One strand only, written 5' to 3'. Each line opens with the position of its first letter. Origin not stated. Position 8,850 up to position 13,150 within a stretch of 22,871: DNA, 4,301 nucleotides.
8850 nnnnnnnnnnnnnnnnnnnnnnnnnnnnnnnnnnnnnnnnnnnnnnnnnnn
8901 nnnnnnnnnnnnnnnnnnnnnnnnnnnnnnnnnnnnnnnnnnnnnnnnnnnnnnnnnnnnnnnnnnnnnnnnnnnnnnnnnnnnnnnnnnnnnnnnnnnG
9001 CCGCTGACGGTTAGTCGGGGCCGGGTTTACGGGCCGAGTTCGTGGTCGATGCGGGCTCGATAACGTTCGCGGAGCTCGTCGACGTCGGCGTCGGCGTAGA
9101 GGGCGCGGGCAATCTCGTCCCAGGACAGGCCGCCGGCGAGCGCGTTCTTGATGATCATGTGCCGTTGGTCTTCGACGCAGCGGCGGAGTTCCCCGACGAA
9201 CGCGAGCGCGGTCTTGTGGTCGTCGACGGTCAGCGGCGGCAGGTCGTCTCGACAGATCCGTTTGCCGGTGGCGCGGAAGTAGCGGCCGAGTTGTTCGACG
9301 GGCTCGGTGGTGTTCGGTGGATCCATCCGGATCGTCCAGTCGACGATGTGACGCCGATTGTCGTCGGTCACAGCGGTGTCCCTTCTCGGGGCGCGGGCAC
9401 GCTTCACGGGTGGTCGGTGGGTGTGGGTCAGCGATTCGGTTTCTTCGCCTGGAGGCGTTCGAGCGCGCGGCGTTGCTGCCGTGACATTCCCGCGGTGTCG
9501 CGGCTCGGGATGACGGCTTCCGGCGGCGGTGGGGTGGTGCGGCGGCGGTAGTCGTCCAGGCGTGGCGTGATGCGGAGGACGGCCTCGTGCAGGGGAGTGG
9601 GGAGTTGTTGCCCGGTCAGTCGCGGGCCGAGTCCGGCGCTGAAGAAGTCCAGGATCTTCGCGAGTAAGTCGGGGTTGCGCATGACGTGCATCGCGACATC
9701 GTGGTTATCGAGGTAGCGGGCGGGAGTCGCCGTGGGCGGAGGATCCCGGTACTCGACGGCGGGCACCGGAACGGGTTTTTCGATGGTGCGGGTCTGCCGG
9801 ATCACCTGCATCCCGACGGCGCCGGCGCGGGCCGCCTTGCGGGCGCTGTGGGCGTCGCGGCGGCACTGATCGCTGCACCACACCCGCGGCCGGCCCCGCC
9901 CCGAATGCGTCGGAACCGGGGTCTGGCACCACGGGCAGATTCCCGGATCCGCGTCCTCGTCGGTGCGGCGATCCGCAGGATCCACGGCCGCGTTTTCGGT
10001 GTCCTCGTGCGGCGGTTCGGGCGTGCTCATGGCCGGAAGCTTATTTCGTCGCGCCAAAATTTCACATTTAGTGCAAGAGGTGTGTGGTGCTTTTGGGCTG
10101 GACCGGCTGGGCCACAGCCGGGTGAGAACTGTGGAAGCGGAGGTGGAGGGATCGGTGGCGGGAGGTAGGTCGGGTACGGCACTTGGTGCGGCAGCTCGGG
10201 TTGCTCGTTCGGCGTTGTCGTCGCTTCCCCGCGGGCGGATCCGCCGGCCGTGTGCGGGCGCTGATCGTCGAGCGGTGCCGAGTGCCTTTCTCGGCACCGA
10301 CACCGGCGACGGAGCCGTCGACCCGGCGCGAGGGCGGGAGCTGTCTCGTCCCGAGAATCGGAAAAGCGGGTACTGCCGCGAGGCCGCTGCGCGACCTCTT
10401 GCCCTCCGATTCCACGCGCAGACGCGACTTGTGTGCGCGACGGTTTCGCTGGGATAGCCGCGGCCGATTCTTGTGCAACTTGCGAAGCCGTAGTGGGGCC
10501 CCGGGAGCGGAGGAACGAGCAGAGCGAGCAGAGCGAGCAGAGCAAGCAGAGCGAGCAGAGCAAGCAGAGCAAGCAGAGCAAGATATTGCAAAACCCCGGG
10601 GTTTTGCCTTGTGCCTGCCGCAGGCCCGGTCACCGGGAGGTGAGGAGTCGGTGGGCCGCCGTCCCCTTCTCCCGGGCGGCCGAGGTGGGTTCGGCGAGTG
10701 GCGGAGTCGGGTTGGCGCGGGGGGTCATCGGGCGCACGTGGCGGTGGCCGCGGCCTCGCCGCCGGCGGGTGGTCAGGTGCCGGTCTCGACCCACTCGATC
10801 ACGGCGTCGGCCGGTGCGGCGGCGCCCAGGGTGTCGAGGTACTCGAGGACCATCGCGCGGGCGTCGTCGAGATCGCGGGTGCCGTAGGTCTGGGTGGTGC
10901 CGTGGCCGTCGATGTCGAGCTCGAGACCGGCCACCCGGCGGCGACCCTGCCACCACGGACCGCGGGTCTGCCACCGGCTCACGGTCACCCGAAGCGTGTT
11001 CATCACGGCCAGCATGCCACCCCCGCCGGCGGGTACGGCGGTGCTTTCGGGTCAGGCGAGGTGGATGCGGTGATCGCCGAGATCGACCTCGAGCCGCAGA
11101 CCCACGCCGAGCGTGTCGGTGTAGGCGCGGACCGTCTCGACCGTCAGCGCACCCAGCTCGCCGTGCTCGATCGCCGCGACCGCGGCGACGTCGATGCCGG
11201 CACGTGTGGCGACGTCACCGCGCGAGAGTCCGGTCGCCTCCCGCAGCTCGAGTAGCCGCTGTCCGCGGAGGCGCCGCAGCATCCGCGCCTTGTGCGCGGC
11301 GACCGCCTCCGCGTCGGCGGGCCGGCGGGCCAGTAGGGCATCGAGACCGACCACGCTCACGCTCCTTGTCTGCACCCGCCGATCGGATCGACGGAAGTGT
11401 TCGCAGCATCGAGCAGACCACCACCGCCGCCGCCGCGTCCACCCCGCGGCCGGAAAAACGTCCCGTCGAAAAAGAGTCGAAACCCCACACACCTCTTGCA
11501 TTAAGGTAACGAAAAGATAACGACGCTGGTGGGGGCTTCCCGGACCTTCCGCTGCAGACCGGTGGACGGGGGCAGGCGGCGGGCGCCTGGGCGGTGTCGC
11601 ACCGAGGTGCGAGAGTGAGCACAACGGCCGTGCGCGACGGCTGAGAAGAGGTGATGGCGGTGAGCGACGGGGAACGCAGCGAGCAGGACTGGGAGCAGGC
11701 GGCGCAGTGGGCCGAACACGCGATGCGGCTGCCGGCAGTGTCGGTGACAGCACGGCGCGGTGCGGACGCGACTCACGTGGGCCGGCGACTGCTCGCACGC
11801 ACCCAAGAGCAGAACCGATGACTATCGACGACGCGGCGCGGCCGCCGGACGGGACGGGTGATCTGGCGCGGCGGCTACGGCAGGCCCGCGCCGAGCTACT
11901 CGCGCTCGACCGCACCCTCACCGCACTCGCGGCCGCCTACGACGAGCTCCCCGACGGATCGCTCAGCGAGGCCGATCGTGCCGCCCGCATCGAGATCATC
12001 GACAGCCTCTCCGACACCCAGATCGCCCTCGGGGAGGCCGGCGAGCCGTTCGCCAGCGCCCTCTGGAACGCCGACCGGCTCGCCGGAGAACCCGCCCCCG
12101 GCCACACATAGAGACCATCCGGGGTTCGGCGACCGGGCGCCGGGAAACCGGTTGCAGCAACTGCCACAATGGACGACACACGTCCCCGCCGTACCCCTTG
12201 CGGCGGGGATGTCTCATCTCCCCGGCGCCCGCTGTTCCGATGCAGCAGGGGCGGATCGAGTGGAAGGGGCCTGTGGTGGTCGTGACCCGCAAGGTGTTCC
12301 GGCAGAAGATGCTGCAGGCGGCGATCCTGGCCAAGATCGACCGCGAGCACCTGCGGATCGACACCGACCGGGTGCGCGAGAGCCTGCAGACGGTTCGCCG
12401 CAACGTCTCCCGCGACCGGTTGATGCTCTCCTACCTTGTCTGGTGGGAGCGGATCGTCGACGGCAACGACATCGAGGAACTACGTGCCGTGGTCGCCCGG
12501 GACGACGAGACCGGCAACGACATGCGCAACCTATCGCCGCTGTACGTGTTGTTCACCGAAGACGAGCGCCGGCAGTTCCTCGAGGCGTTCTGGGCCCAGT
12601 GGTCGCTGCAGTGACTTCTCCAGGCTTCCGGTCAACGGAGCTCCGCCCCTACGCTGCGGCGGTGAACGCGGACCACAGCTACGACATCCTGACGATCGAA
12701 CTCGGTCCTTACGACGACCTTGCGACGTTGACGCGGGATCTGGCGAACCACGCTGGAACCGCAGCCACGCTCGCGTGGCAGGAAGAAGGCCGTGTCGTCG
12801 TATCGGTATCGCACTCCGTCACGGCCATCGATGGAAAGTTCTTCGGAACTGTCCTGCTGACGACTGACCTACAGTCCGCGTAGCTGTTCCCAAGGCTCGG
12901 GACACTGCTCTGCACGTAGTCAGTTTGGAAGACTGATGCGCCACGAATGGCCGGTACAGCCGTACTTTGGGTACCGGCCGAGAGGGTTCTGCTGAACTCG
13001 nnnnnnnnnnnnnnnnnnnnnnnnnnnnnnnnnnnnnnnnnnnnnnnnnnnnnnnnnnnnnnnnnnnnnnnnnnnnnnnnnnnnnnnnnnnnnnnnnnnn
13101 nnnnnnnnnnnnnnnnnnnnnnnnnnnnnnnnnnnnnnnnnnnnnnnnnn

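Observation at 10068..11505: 16-bp inverted repeat about 1.4 kb apart, flanking the XRE/HicB-like/repeat module and sitting in two promoter regions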

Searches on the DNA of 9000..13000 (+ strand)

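Call 5: search_dna_similar(query=window:9000-13000:+, collection=plasmids, mode=near, max_rows=25)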
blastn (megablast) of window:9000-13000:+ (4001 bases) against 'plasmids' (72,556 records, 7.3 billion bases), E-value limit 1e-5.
Records with a match: 6; places in all: 8; records where one place covers at least 80% of the query: 0.
Best place of each record, by identity: 90-95% 1; 80-90% 4; 60-80% 1.
By first word of the organism name: Prescottella 4; Rhodococcus 2.
By predicted mobility (MOB-suite, as given by PLSDB): non-mobilizable 5; mobilizable 1.
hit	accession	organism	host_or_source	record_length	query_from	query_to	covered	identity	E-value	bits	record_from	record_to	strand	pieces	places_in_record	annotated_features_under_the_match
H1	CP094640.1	Prescottella equi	clinical isolates,clinical isolates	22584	29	1992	38%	84.5%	0e+0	1488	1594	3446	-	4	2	hypothetical protein (x2)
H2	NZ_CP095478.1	Prescottella equi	Equus caballus,Culture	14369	29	1992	38%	84.5%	0e+0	1488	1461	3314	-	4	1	hypothetical protein (x2)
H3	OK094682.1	Prescottella equi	Equus caballus,Culture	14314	29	1529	33%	83.4%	0e+0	1188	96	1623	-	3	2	putative regulatory protein | putative DNA-binding protein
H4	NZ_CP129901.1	Rhodococcus ruber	soil,bacterial genome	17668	32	1196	29%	75.9%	2e-159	571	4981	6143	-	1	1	hypothetical protein (x2)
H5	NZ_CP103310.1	Rhodococcus pyridinivorans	Sediment samples were collected from a ...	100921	3162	3216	1%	87.3%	6e-6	62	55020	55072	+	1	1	none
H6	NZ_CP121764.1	Prescottella equi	soil,soil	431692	2480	2523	1%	93.2%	5e-7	66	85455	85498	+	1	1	none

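Call 7: get_annotated_region(hit=H1, flank=4000)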
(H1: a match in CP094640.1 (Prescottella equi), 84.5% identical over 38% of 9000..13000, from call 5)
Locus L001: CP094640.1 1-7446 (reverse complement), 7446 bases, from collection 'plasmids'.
description: Prescottella equi strain lh_12 plasmid p2287
organism: Prescottella equi (NCBI taxid 43767)
taxonomy: Bacteria; Actinomycetota; Actinomycetes; Mycobacteriales; Nocardiaceae; Prescottella; Prescottella equi
host: -; source: clinical isolates,clinical isolates; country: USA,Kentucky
typing (MOB-suite, as given by PLSDB): non-mobilizable; replicon rep_cluster_1333
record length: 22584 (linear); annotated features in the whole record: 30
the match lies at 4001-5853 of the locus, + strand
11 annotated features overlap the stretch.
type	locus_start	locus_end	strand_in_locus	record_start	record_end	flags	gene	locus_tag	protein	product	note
CDS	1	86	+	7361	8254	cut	-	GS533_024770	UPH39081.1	hypothetical protein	-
CDS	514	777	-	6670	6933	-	-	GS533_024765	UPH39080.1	hypothetical protein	-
CDS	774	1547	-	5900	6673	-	-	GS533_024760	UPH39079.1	ParA family protein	-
CDS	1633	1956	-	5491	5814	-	-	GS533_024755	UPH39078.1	hypothetical protein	-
CDS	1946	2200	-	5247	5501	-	-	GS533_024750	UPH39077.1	sigma-70 region 4 domain-containing protein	-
CDS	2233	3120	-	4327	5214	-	-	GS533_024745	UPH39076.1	replication initiation protein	-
CDS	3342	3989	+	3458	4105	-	-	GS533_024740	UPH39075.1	hypothetical protein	-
CDS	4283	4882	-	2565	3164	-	-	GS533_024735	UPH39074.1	hypothetical protein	-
CDS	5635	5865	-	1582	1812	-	-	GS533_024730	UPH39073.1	hypothetical protein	-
CDS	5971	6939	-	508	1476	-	-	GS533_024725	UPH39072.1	toll/interleukin-1 receptor domain-containing protein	-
CDS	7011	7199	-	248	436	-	-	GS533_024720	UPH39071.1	hypothetical protein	-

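Call 8: get_annotated_region(hit=H3, flank=4000)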
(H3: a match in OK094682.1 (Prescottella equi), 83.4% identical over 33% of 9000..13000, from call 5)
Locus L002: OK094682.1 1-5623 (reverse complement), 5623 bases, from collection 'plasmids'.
description: Prescottella equi strain PAM2287 plasmid pRSRe2287 genomic sequence
organism: Prescottella equi (NCBI taxid 43767)
taxonomy: Bacteria; Actinomycetota; Actinomycetes; Mycobacteriales; Nocardiaceae; Prescottella; Prescottella equi
host: -; source: Equus caballus,Culture; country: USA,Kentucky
typing (MOB-suite, as given by PLSDB): non-mobilizable; replicon rep_cluster_1333
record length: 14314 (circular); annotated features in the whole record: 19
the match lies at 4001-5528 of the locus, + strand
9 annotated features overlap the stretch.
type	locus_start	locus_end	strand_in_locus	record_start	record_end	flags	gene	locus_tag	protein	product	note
CDS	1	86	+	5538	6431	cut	-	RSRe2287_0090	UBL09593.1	hypothetical protein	-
CDS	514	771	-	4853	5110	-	parG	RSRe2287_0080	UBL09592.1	ParG partitioning protein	-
CDS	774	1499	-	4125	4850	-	parA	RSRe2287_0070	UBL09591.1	ParA partitioning protein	-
CDS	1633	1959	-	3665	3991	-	-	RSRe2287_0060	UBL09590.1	putative DNA-binding protein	-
CDS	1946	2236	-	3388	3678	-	-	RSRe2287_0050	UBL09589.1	putative DNA-binding protein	-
CDS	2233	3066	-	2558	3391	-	rep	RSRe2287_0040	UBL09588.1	Rep protein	-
CDS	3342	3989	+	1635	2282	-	-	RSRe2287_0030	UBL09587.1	putative nuclease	-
CDS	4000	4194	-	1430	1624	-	-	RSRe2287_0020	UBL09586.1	putative DNA-binding protein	-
CDS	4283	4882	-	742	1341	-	-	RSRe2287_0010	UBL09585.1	putative regulatory protein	-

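Call 9: get_annotated_region(hit=H4, flank=4000)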
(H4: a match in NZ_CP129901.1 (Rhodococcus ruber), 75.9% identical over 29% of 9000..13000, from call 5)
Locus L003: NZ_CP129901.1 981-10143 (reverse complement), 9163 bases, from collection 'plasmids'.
description: Rhodococcus ruber strain Y14 plasmid unnamed2, complete sequence
organism: Rhodococcus ruber (NCBI taxid 1830)
taxonomy: Bacteria; Actinomycetota; Actinomycetes; Mycobacteriales; Nocardiaceae; Rhodococcus; Rhodococcus ruber
host: -; source: soil,bacterial genome; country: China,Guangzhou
typing (MOB-suite, as given by PLSDB): non-mobilizable; replicon rep_cluster_1333
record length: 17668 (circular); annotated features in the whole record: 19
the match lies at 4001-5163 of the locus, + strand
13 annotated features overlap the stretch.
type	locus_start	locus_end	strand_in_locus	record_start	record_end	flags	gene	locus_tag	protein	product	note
CDS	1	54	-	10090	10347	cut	-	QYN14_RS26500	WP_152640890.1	hypothetical protein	-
CDS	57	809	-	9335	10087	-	-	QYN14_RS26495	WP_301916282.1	ParA family protein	-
CDS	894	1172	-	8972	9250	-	-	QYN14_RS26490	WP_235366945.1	helix-turn-helix domain-containing protein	-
CDS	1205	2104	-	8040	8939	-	-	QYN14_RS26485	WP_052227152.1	replication initiation protein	-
CDS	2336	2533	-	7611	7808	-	-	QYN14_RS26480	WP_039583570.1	hypothetical protein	-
CDS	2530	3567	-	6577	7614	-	-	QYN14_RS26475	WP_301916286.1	hypothetical protein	-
CDS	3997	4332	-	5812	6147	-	-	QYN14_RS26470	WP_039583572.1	hypothetical protein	-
CDS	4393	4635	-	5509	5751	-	-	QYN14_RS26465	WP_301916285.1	hypothetical protein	-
CDS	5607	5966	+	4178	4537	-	-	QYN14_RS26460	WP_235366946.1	hypothetical protein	-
CDS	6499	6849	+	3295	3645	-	-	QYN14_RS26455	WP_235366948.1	hypothetical protein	-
CDS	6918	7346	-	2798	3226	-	-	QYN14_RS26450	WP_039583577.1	hypothetical protein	-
CDS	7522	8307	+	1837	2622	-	-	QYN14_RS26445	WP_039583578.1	hypothetical protein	-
CDS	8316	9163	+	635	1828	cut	-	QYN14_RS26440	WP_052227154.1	XRE family transcriptional regulator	-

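Call 64: search_rna_families(source=window, start=9900, end=11750, threshold=evalue, max_evalue=1)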
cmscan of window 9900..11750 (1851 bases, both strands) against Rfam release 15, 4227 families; matches with E-value up to 1: 1.
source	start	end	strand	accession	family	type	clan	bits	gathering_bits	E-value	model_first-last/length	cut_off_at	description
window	11671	11730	-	RF02228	sX9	Gene; sRNA;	-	21.1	44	0.48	1-76/76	no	Xanthomonas sRNA sX9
